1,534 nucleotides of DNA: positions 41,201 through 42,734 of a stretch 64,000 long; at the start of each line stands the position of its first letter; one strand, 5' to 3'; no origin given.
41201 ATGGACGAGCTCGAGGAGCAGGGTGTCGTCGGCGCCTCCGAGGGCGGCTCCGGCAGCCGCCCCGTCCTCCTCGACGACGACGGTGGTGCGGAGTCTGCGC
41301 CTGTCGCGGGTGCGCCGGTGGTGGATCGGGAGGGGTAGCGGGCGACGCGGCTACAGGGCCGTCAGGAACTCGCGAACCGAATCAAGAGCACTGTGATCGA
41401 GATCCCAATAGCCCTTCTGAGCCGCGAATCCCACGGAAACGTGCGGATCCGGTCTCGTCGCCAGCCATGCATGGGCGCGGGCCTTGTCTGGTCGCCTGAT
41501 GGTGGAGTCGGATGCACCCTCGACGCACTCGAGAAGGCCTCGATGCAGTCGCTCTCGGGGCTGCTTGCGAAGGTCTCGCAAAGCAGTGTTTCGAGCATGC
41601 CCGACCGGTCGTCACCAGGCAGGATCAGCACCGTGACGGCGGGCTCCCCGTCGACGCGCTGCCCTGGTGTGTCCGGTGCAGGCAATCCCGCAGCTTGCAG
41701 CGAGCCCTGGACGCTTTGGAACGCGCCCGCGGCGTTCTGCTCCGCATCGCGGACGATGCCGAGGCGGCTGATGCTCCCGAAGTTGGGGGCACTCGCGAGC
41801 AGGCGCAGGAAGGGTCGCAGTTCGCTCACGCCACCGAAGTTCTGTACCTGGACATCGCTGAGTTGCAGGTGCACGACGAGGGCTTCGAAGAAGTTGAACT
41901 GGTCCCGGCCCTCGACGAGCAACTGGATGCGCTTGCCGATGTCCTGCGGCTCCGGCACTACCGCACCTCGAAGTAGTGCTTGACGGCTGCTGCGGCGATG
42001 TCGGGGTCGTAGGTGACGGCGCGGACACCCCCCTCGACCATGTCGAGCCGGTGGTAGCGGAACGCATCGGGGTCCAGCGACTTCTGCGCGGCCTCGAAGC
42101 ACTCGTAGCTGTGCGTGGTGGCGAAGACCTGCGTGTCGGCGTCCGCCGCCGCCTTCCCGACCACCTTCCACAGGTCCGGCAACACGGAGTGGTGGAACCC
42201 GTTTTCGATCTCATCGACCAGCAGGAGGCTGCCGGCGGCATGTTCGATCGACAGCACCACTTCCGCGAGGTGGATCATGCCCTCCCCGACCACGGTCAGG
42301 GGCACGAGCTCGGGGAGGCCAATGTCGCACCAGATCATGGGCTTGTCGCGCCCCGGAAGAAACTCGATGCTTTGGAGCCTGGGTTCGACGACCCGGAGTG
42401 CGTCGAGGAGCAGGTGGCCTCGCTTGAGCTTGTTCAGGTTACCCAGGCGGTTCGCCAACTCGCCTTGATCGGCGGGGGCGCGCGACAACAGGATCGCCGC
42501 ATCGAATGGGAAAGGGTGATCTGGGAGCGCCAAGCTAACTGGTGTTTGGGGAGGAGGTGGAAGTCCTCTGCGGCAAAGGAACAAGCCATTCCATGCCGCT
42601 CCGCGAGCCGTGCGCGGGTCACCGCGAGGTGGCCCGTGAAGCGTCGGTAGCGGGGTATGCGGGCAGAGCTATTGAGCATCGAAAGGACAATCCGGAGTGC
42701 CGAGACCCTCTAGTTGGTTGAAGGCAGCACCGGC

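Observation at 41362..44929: Two-gene ATPase + TOPRIM-like defence-type module between ftsK and uvrB, split by an antisense group II intron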

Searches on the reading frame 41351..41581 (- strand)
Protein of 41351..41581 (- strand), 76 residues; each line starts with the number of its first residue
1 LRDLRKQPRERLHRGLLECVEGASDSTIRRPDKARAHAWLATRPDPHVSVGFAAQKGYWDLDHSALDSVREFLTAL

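Call 5: search_protein_families(library=pfam, proteins=[window:41351-41581:-], max_evalue=0.1)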
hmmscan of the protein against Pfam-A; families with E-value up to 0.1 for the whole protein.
window:41351-41581:- (76 aa): 1 family
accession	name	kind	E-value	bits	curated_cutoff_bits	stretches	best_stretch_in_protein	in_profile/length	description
PF11536.14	DUF3226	-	3.2e-07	30.8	27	1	10-76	135-206/208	Protein of unknown function (DUF3226)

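Call 6: search_protein_families(library=padloc, proteins=[window:41351-41581:-], max_evalue=0.1)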
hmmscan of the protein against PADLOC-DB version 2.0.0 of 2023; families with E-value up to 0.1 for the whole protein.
window:41351-41581:- (76 aa): 1 family
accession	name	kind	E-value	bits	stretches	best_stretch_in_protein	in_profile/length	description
PDLC04623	PDC-M38B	-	0.012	13.4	1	31-74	172-215/219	-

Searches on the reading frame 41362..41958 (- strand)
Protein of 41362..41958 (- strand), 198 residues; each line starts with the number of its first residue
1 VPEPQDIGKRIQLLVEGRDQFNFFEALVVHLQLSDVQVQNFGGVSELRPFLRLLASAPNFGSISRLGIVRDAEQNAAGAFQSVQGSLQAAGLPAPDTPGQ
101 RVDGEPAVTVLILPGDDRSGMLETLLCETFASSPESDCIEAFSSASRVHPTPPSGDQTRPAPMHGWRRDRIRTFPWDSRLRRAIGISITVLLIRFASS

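Call 5: search_protein_families(library=pfam, proteins=[window:41362-41958:-], max_evalue=0.1)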
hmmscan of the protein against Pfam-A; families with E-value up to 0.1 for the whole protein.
window:41362-41958:- (198 aa): 1 family
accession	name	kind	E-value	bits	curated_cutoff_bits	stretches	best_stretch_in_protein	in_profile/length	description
PF11536.14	DUF3226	-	8.4e-18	65.4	27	1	12-142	3-141/208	Protein of unknown function (DUF3226)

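Call 6: search_protein_families(library=padloc, proteins=[window:41362-41958:-], max_evalue=0.1)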
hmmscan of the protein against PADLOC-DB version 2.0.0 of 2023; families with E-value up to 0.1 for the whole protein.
window:41362-41958:- (198 aa): 2 families
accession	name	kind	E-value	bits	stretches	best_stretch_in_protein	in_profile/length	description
PDLC04624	PDC-M38B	-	3.5e-07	28.2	1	9-138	12-147/220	-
PDLC04623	PDC-M38B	-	1.4e-05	23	1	12-132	5-146/219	-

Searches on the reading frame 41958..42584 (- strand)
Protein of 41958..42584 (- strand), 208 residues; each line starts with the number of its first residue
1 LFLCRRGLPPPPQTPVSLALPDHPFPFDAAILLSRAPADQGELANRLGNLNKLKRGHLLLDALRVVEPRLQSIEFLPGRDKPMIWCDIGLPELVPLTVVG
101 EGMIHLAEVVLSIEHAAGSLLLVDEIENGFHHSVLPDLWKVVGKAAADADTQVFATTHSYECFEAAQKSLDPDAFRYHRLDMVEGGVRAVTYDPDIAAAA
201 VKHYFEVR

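Call 5: search_protein_families(library=pfam, proteins=[window:41958-42584:-], max_evalue=0.1)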
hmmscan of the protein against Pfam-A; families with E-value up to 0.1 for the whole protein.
window:41958-42584:- (208 aa): 2 families
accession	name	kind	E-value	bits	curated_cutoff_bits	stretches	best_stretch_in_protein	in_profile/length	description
PF13304.12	AAA_21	-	9.9e-12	46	27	1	72-160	220-300/304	AAA domain, putative AbiEii toxin, Type IV TA system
PF13175.12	AAA_15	-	3.4e-06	27.4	32.1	1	94-161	296-372/374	AAA ATPase domain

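Call 6: search_protein_families(library=padloc, proteins=[window:41958-42584:-], max_evalue=0.1)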
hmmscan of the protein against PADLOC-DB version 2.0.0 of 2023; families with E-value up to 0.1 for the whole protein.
window:41958-42584:- (208 aa): 39 families (the best 25 are shown)
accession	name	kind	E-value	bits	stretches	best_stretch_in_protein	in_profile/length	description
PDLC04611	PDC-M38A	-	9.5e-29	99.1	1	40-208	199-383/383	-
PDLC02336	AbiLi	-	8e-28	96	1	26-208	161-340/340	AbiLi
PDLC04610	PDC-M38A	-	1.7e-18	65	1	60-208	208-362/362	-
PDLC04608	PDC-M38A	-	1.3e-16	59.2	1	57-165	209-318/367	-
PDLC02980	AriA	-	1.3e-15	56.2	1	52-162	192-302/304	-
PDLC04607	PDC-M38A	-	1.2e-14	51.6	1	89-185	593-690/715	-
PDLC04609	PDC-M38A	-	4e-10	37.5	1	63-165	218-322/371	-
PDLC04168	GajA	-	4e-08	30.4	1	94-161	252-320/570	-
PDLC04389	PDC-M07A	-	6.4e-08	30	1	114-169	322-377/443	-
PDLC04182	HEC-01A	-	1.9e-07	28.4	1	61-162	246-350/406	-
PDLC02979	AriA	-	2.3e-06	25.7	1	94-160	295-370/373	-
PDLC04393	PDC-M07A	-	2.9e-06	24.6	1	107-171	299-361/435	-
PDLC02335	AbiLi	-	3.8e-06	24.2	1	101-171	178-244/326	AbiLi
PDLC04149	HEC-04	-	5.8e-06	23.2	1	106-164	219-278/494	-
PDLC04541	PDC-M25A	-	7.6e-06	23.3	1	99-159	251-306/380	-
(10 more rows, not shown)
